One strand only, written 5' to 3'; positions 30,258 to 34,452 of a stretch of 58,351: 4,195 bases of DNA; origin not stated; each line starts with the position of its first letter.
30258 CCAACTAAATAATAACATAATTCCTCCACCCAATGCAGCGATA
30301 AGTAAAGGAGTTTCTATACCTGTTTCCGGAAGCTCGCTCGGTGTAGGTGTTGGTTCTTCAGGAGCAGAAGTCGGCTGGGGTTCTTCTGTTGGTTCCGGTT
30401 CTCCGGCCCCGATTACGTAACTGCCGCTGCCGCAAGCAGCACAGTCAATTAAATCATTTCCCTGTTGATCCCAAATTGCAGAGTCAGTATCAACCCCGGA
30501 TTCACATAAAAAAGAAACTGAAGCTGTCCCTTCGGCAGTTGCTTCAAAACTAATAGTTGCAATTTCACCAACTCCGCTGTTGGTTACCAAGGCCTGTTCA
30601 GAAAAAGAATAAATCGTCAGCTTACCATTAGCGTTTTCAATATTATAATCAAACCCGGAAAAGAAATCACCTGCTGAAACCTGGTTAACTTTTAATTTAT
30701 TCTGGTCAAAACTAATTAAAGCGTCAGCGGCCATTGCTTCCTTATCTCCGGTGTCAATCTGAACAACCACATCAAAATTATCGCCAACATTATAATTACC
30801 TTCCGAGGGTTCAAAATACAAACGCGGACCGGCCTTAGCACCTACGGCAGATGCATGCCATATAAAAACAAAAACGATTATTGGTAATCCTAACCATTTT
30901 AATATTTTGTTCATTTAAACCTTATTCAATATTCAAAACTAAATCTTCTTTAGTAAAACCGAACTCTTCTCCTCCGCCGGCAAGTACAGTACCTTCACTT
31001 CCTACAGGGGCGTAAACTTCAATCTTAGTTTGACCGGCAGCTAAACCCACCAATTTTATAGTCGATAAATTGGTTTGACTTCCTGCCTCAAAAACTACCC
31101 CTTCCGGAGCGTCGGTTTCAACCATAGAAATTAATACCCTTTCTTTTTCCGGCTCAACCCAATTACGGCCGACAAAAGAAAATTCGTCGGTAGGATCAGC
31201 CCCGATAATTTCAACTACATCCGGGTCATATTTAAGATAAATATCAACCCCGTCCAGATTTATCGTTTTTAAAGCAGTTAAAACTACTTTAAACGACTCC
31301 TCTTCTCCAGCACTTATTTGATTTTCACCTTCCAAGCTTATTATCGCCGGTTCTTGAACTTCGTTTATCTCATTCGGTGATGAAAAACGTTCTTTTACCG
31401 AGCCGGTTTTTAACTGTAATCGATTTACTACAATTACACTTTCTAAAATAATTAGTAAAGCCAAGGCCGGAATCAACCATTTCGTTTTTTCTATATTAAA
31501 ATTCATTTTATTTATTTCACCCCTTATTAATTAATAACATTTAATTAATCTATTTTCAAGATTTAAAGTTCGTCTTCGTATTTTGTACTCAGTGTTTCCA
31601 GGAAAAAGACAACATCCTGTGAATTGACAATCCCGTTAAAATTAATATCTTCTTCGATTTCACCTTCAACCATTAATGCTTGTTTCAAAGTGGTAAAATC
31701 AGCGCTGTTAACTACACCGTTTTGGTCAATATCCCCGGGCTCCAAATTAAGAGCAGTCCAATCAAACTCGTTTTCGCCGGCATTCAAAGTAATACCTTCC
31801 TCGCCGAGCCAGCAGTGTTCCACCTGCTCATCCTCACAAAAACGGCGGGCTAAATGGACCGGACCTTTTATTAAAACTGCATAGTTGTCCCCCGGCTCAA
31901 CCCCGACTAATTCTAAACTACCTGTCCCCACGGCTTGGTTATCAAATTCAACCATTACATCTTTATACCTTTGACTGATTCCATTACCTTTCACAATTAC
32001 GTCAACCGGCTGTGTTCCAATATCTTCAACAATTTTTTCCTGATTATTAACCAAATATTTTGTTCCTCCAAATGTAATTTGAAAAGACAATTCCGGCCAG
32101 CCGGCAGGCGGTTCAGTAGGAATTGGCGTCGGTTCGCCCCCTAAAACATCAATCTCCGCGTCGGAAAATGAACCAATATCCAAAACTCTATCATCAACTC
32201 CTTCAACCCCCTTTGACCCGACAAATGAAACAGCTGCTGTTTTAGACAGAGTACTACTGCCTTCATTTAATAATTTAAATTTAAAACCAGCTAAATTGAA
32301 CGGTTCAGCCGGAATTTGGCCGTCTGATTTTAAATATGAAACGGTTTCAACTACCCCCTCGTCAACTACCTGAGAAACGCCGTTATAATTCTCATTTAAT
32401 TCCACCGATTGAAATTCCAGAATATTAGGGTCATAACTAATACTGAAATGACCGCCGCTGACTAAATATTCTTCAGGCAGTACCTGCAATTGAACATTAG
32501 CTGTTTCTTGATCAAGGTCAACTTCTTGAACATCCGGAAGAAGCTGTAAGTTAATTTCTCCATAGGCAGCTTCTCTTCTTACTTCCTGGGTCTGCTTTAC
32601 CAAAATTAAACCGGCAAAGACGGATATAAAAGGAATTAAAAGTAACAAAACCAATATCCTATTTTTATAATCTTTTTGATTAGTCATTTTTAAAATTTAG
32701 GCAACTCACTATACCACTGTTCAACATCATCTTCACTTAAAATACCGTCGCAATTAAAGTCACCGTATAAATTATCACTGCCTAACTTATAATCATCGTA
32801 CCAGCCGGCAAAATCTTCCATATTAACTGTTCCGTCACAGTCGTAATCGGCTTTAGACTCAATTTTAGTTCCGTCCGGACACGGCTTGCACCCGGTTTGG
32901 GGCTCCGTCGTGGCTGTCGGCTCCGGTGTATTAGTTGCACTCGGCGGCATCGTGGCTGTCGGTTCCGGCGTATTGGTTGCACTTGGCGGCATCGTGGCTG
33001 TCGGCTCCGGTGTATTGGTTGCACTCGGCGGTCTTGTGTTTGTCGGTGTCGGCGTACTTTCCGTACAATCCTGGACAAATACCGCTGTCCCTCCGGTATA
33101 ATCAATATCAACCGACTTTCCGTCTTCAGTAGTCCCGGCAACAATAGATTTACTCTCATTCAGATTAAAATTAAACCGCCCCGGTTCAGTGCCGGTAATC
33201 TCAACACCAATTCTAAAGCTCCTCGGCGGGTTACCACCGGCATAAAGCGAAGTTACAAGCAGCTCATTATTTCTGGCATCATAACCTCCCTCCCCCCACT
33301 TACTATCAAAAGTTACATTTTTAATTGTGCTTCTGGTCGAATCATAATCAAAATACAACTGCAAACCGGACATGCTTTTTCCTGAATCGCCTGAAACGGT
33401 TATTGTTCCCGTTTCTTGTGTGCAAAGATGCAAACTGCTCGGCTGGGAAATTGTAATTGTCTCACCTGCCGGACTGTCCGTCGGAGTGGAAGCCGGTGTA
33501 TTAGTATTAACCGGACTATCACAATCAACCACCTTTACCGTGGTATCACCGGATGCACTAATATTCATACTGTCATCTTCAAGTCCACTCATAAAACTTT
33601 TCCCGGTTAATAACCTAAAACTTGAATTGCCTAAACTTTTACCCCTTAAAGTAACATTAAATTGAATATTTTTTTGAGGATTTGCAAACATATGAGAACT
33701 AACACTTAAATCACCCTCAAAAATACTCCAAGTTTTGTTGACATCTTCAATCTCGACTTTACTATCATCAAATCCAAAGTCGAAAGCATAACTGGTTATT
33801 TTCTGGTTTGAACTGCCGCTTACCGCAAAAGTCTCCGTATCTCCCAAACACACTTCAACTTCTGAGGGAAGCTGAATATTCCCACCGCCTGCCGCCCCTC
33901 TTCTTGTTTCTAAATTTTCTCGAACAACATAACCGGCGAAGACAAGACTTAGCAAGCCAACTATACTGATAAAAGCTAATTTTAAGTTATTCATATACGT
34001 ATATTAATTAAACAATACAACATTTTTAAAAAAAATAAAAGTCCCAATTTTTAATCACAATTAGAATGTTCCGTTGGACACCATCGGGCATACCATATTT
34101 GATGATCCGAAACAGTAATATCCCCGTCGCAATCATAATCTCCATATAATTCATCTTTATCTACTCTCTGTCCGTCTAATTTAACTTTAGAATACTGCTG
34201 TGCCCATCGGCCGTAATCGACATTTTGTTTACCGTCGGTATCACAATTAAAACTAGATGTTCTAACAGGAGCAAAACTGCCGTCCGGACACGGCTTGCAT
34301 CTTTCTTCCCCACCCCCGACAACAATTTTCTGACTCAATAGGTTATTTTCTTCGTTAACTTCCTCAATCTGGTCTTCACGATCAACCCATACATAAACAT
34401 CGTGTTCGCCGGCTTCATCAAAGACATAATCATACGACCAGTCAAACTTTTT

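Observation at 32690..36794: Cys-framed dockerin variant (CKPCPDG ... D-x-D-C-D-G ... D-x-[DN]-C-D-G) shared by three operon proteins and paired with Cys-stapled cohesin-like modules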

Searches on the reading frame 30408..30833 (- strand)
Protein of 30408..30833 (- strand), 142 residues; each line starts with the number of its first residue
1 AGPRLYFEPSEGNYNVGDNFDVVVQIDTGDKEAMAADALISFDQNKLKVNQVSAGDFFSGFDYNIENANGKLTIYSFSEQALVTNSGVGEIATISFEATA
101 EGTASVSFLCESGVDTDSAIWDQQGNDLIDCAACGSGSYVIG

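Call 50: search_solved_structures(query=A7, max_evalue=0.1)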
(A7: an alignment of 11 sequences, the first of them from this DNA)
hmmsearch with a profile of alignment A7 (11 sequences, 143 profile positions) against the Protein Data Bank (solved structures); distinct sequences matched with E-value up to 0.1: 32.
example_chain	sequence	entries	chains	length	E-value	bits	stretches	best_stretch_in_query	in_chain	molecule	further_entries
3l8q_A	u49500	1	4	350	1.2e-07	35.1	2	10-117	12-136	Cellulosomal scaffoldin adaptor protein B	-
2jh2_A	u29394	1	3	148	0.00012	25.4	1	4-105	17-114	O-GLCNACASE NAGJ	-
2ozn_A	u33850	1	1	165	0.00016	25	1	4-104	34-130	O-GlcNAcase nagJ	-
2o4e_A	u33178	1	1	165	0.00016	24.9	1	4-104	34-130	O-GlcNAcase nagJ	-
5lxv_A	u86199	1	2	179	0.0002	24.6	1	4-102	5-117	Scaffoldin C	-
1zv9_A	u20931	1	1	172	0.00031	24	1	10-117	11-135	Cellulosomal scaffoldin adaptor protein B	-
1qzn_A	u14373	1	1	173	0.00031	24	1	10-117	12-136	cellulosomal scaffoldin adaptor protein B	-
3f2l_A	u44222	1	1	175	0.00032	24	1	10-117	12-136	Cellulosomal scaffoldin adaptor protein B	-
3bwz_A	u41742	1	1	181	0.00037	23.8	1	10-117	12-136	Cellulosomal scaffoldin adaptor protein B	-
4u3s_A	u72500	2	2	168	0.00081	22.7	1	10-117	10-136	Cellulosomal scaffoldin adaptor protein B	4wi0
2w1n_A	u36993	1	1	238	0.0011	22.2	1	4-82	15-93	O-GLCNACASE NAGJ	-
1tyj_A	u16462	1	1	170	0.0021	21.3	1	10-103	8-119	cellulosomal scaffoldin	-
3kcp_A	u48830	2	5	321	0.0025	21.1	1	17-56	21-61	Cellulosomal-scaffolding protein A | Cellulosome anchoring protein cohesin region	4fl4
2y3n_A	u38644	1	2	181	0.0025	21.1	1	10-103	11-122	CELLULOSOMAL SCAFFOLDIN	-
3fnk_A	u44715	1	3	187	0.0026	21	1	11-116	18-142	Cellulosomal scaffoldin adaptor protein B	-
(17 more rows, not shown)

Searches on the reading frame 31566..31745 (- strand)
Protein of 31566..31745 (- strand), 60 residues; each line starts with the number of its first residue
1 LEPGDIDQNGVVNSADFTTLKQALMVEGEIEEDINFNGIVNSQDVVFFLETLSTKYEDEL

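Call 5: search_protein_families(library=pfam, proteins=[window:31566-31745:-], max_evalue=10)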
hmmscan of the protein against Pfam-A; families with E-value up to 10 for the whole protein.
seq(60 aa): 2 families
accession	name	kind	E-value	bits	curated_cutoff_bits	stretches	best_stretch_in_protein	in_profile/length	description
PF00404.24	Dockerin_1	-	4.9e-08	33.5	22.9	1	3-46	1-50/57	Dockerin type I domain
PF24130.1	DUF7397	-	0.056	13.7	27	1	29-50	17-38/56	Family of unknown function (DUF7397)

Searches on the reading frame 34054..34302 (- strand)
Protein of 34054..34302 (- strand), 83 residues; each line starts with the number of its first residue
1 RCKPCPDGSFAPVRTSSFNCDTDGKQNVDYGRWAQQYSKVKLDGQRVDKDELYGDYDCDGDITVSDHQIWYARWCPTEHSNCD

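Call 5: search_protein_families(library=pfam, proteins=[window:34054-34302:-], max_evalue=10)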
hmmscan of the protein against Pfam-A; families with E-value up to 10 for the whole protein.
seq(83 aa): 1 family
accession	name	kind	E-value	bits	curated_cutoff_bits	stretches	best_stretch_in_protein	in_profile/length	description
PF03427.18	CBM_19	-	0.96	9.9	20.1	0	16-34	27-46/61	Carbohydrate binding domain (family 19)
